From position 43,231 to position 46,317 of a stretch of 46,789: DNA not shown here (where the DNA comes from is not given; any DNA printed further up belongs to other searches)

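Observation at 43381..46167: Isolated AT-rich helicase-nuclease fusion: candidate single-gene defence module with an unassigned N-terminal domain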

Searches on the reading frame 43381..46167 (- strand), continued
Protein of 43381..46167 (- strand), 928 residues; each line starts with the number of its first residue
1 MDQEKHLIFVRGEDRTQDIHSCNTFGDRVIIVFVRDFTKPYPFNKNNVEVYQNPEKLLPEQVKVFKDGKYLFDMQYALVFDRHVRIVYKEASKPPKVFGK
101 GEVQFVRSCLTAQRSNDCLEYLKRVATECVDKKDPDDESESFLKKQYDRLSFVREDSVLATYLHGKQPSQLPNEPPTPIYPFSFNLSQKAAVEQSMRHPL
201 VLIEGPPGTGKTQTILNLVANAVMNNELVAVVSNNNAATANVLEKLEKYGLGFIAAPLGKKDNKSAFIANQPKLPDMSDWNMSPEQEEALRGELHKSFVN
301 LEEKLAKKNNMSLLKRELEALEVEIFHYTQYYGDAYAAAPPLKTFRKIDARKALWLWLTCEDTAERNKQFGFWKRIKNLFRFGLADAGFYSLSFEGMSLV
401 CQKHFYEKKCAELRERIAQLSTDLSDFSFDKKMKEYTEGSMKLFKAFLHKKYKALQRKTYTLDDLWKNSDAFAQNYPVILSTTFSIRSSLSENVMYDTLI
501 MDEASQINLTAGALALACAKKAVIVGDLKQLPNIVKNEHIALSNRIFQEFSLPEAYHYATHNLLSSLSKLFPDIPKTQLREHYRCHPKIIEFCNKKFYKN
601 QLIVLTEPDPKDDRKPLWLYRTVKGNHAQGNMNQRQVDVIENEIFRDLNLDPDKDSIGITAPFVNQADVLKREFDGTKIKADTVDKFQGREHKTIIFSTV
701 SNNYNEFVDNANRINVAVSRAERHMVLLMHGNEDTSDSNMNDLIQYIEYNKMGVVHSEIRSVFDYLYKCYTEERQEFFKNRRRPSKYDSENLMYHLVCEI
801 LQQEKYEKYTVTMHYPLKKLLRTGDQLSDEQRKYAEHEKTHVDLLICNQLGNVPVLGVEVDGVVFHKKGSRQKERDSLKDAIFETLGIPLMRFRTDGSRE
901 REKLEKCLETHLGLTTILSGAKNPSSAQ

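Call 7: search_solved_structures(query=window:43381-46167:-, max_evalue=0.01)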
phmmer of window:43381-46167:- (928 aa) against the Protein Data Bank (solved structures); distinct sequences matched with E-value up to 0.01: 30.
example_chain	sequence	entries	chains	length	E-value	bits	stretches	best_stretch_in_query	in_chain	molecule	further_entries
4b3g_A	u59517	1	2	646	7e-19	70.7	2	652-766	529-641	DNA-BINDING PROTEIN SMUBP-2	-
4b3f_X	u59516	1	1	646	7.4e-19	70.6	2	652-766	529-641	DNA-BINDING PROTEIN SMUBP-2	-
5eax_A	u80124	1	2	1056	4.1e-15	58.3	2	650-728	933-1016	DNA replication ATP-dependent helicase/nuclease DNA2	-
5eaw_A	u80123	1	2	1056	4.1e-15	58.3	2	650-728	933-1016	DNA replication ATP-dependent helicase/nuclease DNA2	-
5ean_A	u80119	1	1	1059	4.1e-15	58.2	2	650-728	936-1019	DNA replication ATP-dependent helicase/nuclease DNA2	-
2xzo_A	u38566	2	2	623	4.8e-14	54.7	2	183-256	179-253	REGULATOR OF NONSENSE TRANSCRIPTS 1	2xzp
2gjk_A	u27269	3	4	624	4.9e-14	54.7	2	183-256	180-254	Regulator of nonsense transcripts 1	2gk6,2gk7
6ej5_A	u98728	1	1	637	5.3e-14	54.6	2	183-256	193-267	Regulator of nonsense transcripts 1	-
9qwn_A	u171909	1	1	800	7.9e-14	54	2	183-256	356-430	Isoform 2 of Regulator of nonsense transcripts 1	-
2wjv_A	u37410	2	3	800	8.3e-14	53.9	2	183-256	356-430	REGULATOR OF NONSENSE TRANSCRIPTS 1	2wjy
5mzn_A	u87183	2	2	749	5.1e-13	51.3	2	491-745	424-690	Helicase SEN1,Helicase SEN1 | Helicase SEN1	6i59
8ftm_A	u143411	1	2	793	1.3e-12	49.9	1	491-727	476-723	5'-3' RNA helicase-like protein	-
8rd3_A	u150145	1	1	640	7.1e-12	47.5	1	171-269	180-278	ATP-dependent helicase NAM7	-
8fth_A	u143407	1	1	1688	1.4e-11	46.5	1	491-727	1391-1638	5'-3' RNA helicase-like protein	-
8ram_O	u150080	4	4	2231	1.4e-11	46.5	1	491-745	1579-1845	Helicase SEN1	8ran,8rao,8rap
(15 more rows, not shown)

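Call 17: find_encoding_contigs(protein=window:43381-46167:-, flank=10000, max_places=10)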
Protein window:43381-46167:- (928 aa): 8 contigs read that carry it; 2 places shown.
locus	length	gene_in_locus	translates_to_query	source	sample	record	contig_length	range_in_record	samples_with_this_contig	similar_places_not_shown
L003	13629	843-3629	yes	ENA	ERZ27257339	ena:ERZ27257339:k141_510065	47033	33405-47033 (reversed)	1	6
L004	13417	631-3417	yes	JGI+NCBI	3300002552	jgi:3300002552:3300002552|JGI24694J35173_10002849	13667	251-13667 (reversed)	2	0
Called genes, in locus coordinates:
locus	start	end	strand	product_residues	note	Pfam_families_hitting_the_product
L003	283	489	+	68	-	-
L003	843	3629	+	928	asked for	PF00580:UvrD-helicase (faint), PF01443:Viral_helicase1 (faint), PF09848:SLFN-g3_helicase (faint), PF13086:AAA_11, PF13245:AAA_19 (weak), PF13604:AAA_30 (faint), PF13087:AAA_12, PF10881:DUF2726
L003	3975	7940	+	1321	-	PF05977:MFS_3, PF07690:MFS_1, PF00501:AMP-binding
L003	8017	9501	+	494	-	PF09852:DUF2079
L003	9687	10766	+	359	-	PF00535:Glycos_transf_2, PF04138:GtrA_DPMS_TM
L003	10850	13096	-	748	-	PF10136:SpecificRecomb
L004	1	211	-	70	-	?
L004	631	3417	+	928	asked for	PF00580:UvrD-helicase (faint), PF01443:Viral_helicase1 (faint), PF09848:SLFN-g3_helicase (faint), PF13086:AAA_11, PF13245:AAA_19 (weak), PF13604:AAA_30 (faint), PF13087:AAA_12, PF10881:DUF2726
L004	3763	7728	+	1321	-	PF05977:MFS_3, PF07690:MFS_1, PF00501:AMP-binding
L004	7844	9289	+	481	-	PF09852:DUF2079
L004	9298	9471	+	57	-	-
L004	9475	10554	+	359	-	PF00535:Glycos_transf_2, PF04138:GtrA_DPMS_TM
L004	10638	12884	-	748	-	PF10136:SpecificRecomb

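Call 24: find_related_loci(query=A1, collection=genome_contigs, flank=10000)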
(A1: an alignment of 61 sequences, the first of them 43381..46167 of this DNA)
Query A1 (928 aa) in genome_contigs; peptide patterns used: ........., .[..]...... (x = any residue, [..] = any of these).
600 stretches matched a pattern (row limit reached: there are more); 171 encode a relative of the query (tblastn E <= 1e-3); the best 80 are kept; 80 distinct loci.
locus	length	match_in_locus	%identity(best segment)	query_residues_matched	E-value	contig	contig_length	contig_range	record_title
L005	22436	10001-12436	47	86-908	0e+0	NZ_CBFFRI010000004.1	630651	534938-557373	Sphingobacterium sp. LRF_L2 NODE_4_length_630651_cov_73.249864, whole genome shotgun sequence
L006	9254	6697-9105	46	97-909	0e+0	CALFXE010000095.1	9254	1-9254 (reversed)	MAG TPA_asm: uncultured Paludibacter sp. isolate SRR3901694_bin.109_CONCOCT_v1.1_MAG genome assembly, contig: ERZ778021.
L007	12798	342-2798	46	75-904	0e+0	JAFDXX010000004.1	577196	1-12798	MAG: Bacteroidetes bacterium isolate SZAS-36 CK_MAG-13__4__length-577196, whole genome shotgun sequence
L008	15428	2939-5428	46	81-909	0e+0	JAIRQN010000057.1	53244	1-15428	MAG: Treponema sp. isolate Co333_bin50 k119_671816, whole genome shotgun sequence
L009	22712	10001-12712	44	6-914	0e+0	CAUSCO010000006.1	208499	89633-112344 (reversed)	MAG TPA_asm: uncultured Bacillus sp. isolate ERR9969148_bin.19_MetaWRAP_v1.3_MAG genome assembly, contig: ERZ21616144.40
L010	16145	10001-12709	43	1-910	0e+0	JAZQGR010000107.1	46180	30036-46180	MAG: Eubacteriales bacterium isolate T1900044630_TS20190096.MAGScoT_cleanbin_000001 SGB_1020_k141_1835225, whole genome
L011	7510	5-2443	45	85-908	0e+0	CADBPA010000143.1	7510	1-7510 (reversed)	MAG: uncultured Ruminococcus sp. isolate RUG14169 genome assembly, contig: RUG14169_asm_143, whole genome shotgun sequen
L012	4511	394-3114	40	1-908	0e+0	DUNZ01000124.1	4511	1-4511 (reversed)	MAG TPA_asm: Clostridiales bacterium isolate AS08sgBPME_126 115971_AS08, whole genome shotgun sequence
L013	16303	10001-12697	41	1-909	0e+0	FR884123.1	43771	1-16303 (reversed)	Oscillibacter sp. CAG:241 genomic scaffold, scf128, whole genome shotgun sequence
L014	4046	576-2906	45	113-908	0e+0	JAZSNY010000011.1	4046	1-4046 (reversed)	MAG: Candidatus Enterousia sp. isolate T1900044549_TS20190015.MAGScoT_cleanbin_000102 SGB_200_k141_1518415, whole genome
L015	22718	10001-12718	40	5-911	0e+0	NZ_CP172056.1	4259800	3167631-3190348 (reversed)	Desulfitobacterium sp. Sab5 chromosome, complete genome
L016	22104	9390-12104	40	1-909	0e+0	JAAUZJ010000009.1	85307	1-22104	MAG: Lachnospiraceae bacterium isolate Mgla_MAG_17-bin_2 c_000000018610, whole genome shotgun sequence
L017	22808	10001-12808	38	1-913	0e+0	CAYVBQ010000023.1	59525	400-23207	MAG TPA_asm: uncultured Melioribacter sp. isolate SRP302447_co1_415 genome assembly, contig: NODE_1585_length_59525_cov_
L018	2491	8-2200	47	176-910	0e+0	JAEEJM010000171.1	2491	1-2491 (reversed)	MAG: Clostridiales bacterium isolate Tb.RUG.17 k141_10578605_flag=0_multi=41.2106_len=2491, whole genome shotgun sequenc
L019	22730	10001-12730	38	1-911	0e+0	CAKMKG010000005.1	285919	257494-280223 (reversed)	uncultured Firmicutes bacterium isolate OKU13 genome assembly, contig: MEGAHIT_co_assembly_000000001335, whole genome sh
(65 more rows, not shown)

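Call 31: search_protein_families(library=pfam, alignment_id=A2, max_evalue=0.00001)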
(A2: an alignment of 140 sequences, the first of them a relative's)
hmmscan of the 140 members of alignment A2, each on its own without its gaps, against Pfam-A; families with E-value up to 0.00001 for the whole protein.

A. member 1, L005:8833-9699:- (288 aa): 1 family
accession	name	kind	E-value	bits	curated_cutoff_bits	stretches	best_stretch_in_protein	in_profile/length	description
PF20613.4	HipA_2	-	2.1e-13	50.5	27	1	56-271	21-221/240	HipA-like kinase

B. families by the number of members that match (of 140 scanned): 152 families (the first 25 are shown)
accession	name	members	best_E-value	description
PF04851.21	ResIII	4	1.5e-39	Type III restriction enzyme, res subunit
PF00270.35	DEAD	4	2.1e-12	DEAD/DEAH box helicase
PF00271.37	Helicase_C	3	6e-15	Helicase conserved C-terminal domain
PF00583.31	Acetyltransf_1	3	3e-13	Acetyltransferase (GNAT) family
PF11185.13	DUF2971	3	5.8e-13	Protein of unknown function (DUF2971)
PF02661.23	Fic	3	6.5e-13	Fic/DOC family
PF00005.33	ABC_tran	2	9e-51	ABC transporter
PF17761.7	DUF1016_N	2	9.6e-44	DUF1016 N-terminal domain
PF13173.12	AAA_14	2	5.6e-31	AAA domain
PF13302.13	Acetyltransf_3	2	5.5e-25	Acetyltransferase (GNAT) domain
PF01926.29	MMR_HSR1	2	7.3e-24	50S ribosome-binding GTPase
PF13489.12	Methyltransf_23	2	6.8e-23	Methyltransferase domain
PF13649.12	Methyltransf_25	2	7.6e-18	Methyltransferase domain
PF13420.13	Acetyltransf_4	2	1.3e-16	Acetyltransferase (GNAT) domain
PF08241.18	Methyltransf_11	2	8.1e-14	Methyltransferase domain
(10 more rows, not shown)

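Call 32: search_protein_families(library=padloc, alignment_id=A2, max_evalue=1e-10)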
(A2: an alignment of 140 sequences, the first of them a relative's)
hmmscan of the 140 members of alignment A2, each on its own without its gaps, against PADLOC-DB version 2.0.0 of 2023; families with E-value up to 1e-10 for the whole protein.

A. member 1, L005:8833-9699:- (288 aa): 1 family
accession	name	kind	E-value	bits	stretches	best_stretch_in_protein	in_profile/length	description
PDLC04766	PDC-M66A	-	1.2e-99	331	1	19-287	3-269/270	-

B. families by the number of members that match (of 140 scanned): 78 families (the first 25 are shown)
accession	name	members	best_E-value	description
PDLC05078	PDC-S72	3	1.2e-132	-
PDLC03658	mREase_IV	3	1.1e-97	Type IV methyl-directed restriction enzyme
PDLC02707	PbeA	3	1.4e-35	PbeA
PDLC02704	PbeA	3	1.9e-29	PbeA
PDLC02706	PbeA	3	7.5e-21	PbeA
PDLC03659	mREase_IV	2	1e-217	Type IV methyl-directed restriction enzyme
PDLC04810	PDC-S02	2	5.9e-119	-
PDLC04787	PDC-S01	2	5.4e-118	-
PDLC04795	PDC-S02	2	1.1e-92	-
PDLC04831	PDC-S02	2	5.1e-89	-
PDLC04803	PDC-S02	2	1.8e-84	-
PDLC04807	PDC-S02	2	2.6e-55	-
PDLC04135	mad3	2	1.3e-50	mads_3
PDLC04822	PDC-S02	2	1.4e-48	-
PDLC04826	PDC-S02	2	1.9e-45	-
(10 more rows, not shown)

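Call 33: predict_structure(alignment_id=A1)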
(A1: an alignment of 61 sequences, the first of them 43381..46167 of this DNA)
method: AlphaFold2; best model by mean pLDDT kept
length: 928 residues; sequences in the alignment: 61
mean_pLDDT: 86.1   pTM: 0.76
mean pLDDT of the five models: 86.1, 86.0, 83.1, 82.9, 79.2
residues with pLDDT >= 90: 492; 70-90: 339; 50-70: 65; < 50: 32
segments of 3 or more residues with pLDDT < 50: 761-775, 914-928
pLDDT, mean of each block of 10 residues (from residue 1): 91 93 92 92 94 93 88 92 93 90 92 94 89 55 86 91 89 81 96 94 92 97 96 86 96 93 90 93 95 94 96 93 88 87 87 92 86 89 88 90 94 97 93 96 97 89 92 95 90 91 90 93 88 77 93 93 93 94 92 89 89 90 71 85 90 91 90 91 84 92 71 89 92 72 89 82 44 49 65 79 80 79 69 83 79 77 69 86 86 70 84 42 32
secondary structure, 60 per line:
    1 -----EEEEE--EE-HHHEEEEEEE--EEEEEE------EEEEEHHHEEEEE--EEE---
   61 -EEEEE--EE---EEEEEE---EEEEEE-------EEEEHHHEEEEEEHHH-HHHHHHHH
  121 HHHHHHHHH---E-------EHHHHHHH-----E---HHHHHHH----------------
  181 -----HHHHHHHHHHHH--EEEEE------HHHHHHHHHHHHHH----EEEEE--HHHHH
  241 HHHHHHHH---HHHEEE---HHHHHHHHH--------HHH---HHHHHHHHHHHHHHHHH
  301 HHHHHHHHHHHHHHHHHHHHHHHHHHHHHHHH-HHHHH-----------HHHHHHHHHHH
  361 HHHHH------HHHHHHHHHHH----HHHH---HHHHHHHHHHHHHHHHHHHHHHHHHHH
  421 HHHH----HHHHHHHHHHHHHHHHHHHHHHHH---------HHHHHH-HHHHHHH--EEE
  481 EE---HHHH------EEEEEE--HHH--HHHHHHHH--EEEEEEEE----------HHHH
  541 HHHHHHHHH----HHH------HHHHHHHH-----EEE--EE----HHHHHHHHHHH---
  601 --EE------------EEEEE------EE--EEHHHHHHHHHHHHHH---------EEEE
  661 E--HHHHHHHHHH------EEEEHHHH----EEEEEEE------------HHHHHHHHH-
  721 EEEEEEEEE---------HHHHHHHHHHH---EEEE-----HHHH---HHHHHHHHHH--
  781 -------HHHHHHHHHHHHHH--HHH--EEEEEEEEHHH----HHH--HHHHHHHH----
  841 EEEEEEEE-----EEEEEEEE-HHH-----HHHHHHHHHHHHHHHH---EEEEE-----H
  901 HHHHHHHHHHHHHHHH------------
elements in order (helices of 4 or more, strands of 3 or more residues): E6-10 E19-25 E28-33 E40-44 E48-52 E55-57 E62-66 E74-79 E83-88 E96-99 E103-108 H113-129 H142-148 H158-164 H186-197 E200-204 H211-224 E229-233 H236-248 E255-257 H261-269 H284-332 H334-338 H350-365 H372-382 H387-390 H394-424 H429-452 H462-467 H469-475 E478-482 H486-489 E496-501 H509-516 E519-526 H537-549 H563-570 E576-578 H587-597 E617-621 H634-647 E657-661 H664-673 E680-683 H684-687 E692-698 H711-719 E721-729 H739-749 E753-756 H762-765 H769-778 H788-801 E809-816 H829-836 E841-848 E854-861 H871-886 E890-894 H900-916

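Call 36: search_dna_similar(query=window:43381-46167:-, collection=plasmids, mode=protein, max_evalue=1e-20, max_rows=25)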
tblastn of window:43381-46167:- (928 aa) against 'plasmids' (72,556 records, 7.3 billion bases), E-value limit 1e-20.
Records with a match: 18; places in all: 18; records where one place covers at least 80% of the query: 15.
Best place of each record, by identity: <60% 18.
By first word of the organism name: Ralstonia 10; Escherichia 3; Caballeronia 2; Bacteroides 1; Parabacteroides 1; Arthrobacter 1.
By predicted mobility (MOB-suite, as given by PLSDB): non-mobilizable 16; mobilizable 2.
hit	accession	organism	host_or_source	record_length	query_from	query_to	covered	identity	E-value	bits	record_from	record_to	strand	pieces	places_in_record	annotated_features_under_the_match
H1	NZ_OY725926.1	Bacteroides finegoldii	-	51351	1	911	98%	37.1%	2e-150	499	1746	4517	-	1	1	AAA domain-containing protein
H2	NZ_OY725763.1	Parabacteroides distasonis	-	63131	33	909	95%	36.4%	6e-141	472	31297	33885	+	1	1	AAA domain-containing protein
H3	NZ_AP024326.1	Caballeronia sp. NK8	-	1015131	8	908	97%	30.5%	2e-80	293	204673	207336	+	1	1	record has no annotation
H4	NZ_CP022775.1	Ralstonia solanacearum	Solanum tuberosum,single cell,Potato ...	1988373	74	904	90%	31.9%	8e-84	303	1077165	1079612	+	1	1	none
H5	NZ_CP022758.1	Ralstonia solanacearum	Solanum tuberosum,single cell,Potato ...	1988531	74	904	90%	31.9%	8e-84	303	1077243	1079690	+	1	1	none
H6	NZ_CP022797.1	Ralstonia solanacearum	Solanum tuberosum,single cell,Potato ...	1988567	74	904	90%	31.9%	8e-84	303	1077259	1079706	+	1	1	none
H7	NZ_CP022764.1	Ralstonia solanacearum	Solanum tuberosum,single cell,Potato ...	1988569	74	904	90%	31.9%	8e-84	303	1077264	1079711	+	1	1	none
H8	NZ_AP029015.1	Ralstonia pseudosolanacearum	-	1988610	74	904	90%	31.9%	8e-84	303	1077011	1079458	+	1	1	none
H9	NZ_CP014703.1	Ralstonia solanacearum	Solanum tuberosum,cell culture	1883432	74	904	90%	31.7%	7e-83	301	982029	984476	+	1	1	none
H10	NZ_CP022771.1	Ralstonia solanacearum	Solanum tuberosum,single cell,Potato ...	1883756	74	904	90%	31.7%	7e-83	301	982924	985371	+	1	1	none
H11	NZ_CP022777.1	Ralstonia solanacearum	Solanum tuberosum,single cell,Potato ...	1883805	74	904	90%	31.7%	7e-83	301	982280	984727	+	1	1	none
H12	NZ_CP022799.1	Ralstonia solanacearum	Solanum tuberosum,single cell,Potato ...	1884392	74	904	90%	31.7%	7e-83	301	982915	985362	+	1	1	none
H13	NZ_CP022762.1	Ralstonia solanacearum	Solanum tuberosum,single cell,Potato ...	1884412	74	904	90%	31.7%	7e-83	301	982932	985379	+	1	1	none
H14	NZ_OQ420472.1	Escherichia coli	-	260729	81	915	90%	31.3%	8e-68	255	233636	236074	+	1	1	AAA domain-containing protein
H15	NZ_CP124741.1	Escherichia coli O157:H7 str. EDL933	Homo sapiens,feces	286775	173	915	80%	32.4%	1e-66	251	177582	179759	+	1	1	AAA domain-containing protein | hypothetical protein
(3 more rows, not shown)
